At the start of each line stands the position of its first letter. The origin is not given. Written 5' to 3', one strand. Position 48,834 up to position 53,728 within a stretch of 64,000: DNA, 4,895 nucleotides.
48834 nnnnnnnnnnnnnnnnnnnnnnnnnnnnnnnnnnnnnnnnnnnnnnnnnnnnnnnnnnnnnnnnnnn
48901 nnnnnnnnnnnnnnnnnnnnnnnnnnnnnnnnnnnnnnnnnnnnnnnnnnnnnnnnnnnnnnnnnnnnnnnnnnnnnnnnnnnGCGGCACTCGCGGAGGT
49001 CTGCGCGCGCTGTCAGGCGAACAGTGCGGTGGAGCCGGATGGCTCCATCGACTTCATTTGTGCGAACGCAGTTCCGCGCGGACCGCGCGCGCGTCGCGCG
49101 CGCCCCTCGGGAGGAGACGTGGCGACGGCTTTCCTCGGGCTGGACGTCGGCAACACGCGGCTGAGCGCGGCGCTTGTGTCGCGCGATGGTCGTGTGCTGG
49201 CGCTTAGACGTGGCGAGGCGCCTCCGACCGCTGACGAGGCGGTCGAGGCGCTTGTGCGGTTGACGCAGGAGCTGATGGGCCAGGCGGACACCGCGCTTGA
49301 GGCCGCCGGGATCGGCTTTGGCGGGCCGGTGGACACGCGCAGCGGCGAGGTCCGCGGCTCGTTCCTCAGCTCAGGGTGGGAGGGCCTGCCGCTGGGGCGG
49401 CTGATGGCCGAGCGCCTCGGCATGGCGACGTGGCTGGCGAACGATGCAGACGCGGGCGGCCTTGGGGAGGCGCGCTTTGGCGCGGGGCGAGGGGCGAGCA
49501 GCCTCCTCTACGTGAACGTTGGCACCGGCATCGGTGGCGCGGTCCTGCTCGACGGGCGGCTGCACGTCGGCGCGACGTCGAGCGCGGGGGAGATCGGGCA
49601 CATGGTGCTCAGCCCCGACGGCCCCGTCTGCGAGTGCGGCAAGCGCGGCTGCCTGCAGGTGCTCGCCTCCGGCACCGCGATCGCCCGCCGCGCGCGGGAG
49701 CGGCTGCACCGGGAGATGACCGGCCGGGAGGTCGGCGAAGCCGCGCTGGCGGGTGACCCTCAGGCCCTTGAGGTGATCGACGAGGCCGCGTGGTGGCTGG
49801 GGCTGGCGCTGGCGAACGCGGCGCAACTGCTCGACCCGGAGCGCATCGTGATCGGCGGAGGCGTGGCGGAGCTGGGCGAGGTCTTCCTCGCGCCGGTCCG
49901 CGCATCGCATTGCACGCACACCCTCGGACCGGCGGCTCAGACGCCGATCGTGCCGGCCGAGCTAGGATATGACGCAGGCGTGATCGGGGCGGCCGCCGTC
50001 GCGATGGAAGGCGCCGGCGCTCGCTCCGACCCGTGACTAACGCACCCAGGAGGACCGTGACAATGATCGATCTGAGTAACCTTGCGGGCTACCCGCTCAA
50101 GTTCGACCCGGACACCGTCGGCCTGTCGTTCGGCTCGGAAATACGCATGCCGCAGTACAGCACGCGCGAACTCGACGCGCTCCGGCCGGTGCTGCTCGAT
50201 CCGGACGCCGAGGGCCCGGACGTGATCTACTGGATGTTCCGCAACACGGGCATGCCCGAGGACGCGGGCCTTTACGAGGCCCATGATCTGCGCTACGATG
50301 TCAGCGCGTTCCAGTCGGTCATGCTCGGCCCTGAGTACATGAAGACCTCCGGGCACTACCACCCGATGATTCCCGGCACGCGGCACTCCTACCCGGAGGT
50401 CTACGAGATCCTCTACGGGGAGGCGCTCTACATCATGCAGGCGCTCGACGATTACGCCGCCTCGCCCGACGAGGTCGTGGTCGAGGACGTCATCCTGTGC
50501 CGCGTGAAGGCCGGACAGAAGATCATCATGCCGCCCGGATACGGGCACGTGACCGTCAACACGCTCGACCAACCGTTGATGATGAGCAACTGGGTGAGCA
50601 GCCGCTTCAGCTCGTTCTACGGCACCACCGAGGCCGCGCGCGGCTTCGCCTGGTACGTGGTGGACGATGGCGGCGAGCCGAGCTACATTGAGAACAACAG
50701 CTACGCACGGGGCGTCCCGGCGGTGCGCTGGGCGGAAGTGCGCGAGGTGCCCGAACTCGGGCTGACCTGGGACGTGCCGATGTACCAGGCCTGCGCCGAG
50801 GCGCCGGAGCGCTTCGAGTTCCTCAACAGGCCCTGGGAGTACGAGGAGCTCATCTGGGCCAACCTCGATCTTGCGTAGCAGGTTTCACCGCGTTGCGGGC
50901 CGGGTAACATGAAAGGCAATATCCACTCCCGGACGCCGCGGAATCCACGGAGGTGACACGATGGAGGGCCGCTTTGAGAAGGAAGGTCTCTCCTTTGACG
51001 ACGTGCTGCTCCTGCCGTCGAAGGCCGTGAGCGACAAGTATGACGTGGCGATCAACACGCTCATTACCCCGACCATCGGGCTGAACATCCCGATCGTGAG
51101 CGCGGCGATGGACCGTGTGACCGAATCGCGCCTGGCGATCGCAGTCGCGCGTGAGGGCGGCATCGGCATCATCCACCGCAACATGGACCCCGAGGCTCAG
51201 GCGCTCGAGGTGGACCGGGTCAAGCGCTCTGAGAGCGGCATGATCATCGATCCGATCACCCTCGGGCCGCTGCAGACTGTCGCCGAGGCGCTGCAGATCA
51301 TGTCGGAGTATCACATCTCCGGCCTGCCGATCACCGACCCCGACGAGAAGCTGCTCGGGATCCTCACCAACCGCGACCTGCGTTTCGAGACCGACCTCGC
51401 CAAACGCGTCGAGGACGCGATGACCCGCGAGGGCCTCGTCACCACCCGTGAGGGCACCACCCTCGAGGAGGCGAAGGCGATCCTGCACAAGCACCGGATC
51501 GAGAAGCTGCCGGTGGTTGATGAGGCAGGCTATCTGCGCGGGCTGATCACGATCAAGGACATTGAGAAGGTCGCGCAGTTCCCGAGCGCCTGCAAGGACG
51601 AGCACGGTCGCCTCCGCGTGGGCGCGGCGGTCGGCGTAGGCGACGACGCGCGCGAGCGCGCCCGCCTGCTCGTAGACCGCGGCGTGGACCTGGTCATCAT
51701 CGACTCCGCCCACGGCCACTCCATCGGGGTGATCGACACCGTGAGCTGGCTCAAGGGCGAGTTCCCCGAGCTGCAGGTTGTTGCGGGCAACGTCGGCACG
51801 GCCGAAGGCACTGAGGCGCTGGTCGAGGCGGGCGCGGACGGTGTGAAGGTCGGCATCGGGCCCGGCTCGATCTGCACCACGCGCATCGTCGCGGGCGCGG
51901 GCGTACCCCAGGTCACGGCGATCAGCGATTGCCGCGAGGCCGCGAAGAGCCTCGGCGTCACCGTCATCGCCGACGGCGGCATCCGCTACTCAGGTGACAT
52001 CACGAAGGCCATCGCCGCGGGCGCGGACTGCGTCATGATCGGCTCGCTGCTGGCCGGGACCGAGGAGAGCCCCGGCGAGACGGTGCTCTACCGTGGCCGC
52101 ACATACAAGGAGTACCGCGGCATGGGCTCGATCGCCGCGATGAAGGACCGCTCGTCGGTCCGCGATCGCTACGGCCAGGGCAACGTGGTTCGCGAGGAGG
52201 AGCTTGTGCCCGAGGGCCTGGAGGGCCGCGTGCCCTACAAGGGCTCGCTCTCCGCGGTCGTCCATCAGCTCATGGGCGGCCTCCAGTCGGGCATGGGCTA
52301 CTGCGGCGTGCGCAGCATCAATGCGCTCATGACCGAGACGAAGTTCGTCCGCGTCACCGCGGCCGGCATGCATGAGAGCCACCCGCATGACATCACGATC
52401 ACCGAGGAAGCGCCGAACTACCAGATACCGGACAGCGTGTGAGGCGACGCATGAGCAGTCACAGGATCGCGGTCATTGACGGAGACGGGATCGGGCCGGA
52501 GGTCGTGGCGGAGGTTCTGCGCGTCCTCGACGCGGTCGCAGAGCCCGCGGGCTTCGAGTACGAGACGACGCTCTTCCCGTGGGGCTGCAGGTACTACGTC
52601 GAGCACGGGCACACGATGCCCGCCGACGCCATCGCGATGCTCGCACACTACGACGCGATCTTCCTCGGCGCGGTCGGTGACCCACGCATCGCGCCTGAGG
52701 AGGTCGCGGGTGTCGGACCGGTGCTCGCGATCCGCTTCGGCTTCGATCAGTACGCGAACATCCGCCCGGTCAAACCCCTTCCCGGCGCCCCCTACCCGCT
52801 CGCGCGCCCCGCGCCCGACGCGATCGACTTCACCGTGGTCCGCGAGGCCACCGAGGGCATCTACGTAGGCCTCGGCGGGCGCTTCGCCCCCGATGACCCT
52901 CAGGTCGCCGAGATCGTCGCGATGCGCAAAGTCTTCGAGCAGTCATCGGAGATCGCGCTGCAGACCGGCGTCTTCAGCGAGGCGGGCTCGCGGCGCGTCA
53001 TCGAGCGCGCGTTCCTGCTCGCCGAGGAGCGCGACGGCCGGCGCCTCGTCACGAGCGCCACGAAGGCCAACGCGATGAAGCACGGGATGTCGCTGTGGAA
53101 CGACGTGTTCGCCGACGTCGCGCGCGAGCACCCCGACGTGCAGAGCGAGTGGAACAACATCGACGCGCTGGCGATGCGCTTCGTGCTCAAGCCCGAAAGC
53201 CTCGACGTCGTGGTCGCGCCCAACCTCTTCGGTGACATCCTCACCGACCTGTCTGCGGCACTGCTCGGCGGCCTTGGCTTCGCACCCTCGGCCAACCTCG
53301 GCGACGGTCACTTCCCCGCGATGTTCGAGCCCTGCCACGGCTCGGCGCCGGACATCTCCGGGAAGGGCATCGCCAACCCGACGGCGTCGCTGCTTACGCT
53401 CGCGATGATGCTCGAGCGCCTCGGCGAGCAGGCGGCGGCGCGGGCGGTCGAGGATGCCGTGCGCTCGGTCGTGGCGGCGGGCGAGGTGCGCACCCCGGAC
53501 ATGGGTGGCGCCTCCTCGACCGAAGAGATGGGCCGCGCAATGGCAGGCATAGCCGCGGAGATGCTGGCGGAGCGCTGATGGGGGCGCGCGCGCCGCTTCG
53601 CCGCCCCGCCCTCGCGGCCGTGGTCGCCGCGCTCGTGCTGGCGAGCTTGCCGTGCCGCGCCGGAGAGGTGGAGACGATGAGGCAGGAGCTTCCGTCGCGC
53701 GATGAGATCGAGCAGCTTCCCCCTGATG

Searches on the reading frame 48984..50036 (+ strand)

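Call 90: search_protein_families(library=pfam, proteins=[window:48984-50036:+], max_evalue=0.00001)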
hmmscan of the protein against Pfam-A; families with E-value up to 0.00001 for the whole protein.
window:48984-50036:+ (350 aa): 1 family
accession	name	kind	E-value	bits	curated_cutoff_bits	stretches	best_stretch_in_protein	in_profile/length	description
PF00480.26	ROK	-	1.3e-62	212.4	22.9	1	51-340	2-291/294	ROK family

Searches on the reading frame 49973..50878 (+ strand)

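Call 91: search_protein_families(library=pfam, proteins=[window:49973-50878:+], max_evalue=0.00001)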
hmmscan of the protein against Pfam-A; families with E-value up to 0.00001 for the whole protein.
window:49973-50878:+ (301 aa): 1 family
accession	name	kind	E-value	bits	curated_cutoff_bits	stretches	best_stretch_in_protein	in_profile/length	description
PF06560.17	GPI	-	1.1e-34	119.8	20.7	1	80-238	24-174/182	Glucose-6-phosphate isomerase (GPI)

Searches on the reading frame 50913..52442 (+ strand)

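Call 91: search_protein_families(library=pfam, proteins=[window:50913-52442:+], max_evalue=0.00001)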
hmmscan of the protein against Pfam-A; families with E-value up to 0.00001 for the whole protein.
window:50913-52442:+ (509 aa): 4 families
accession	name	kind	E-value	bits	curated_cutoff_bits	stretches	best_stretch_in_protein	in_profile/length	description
PF00478.31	IMPDH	-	3.5e-156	519.9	25.6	1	25-492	1-345/345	IMP dehydrogenase / GMP reductase domain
PF00571.33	CBS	-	5e-23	81.6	24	2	110-157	5-52/57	CBS domain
PF01070.24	FMN_dh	-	2.5e-08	33.8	24.9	1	275-378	208-303/350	FMN-dependent dehydrogenase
PF03060.21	NMO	-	1.2e-07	31.9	28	0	291-391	140-236/331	Nitronate monooxygenase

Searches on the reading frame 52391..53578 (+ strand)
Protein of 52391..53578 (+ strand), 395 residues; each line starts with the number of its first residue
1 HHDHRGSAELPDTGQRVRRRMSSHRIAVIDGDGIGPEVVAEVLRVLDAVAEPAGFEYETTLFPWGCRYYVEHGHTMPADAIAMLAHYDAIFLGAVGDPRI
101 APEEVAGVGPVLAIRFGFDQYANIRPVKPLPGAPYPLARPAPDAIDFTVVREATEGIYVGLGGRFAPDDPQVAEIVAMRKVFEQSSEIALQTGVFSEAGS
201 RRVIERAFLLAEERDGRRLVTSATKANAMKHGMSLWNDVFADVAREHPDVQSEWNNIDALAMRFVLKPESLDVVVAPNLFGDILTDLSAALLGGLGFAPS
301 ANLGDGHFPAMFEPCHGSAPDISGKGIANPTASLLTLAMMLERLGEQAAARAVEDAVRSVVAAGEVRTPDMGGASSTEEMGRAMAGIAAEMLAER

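Call 91: search_protein_families(library=pfam, proteins=[window:52391-53578:+], max_evalue=0.00001)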
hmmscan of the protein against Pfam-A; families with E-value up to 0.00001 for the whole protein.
window:52391-53578:+ (395 aa): 1 family
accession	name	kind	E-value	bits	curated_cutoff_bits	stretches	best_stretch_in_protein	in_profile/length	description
PF00180.25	Iso_dh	-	1.5e-91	307.7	27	1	26-383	2-347/348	Isocitrate/isopropylmalate dehydrogenase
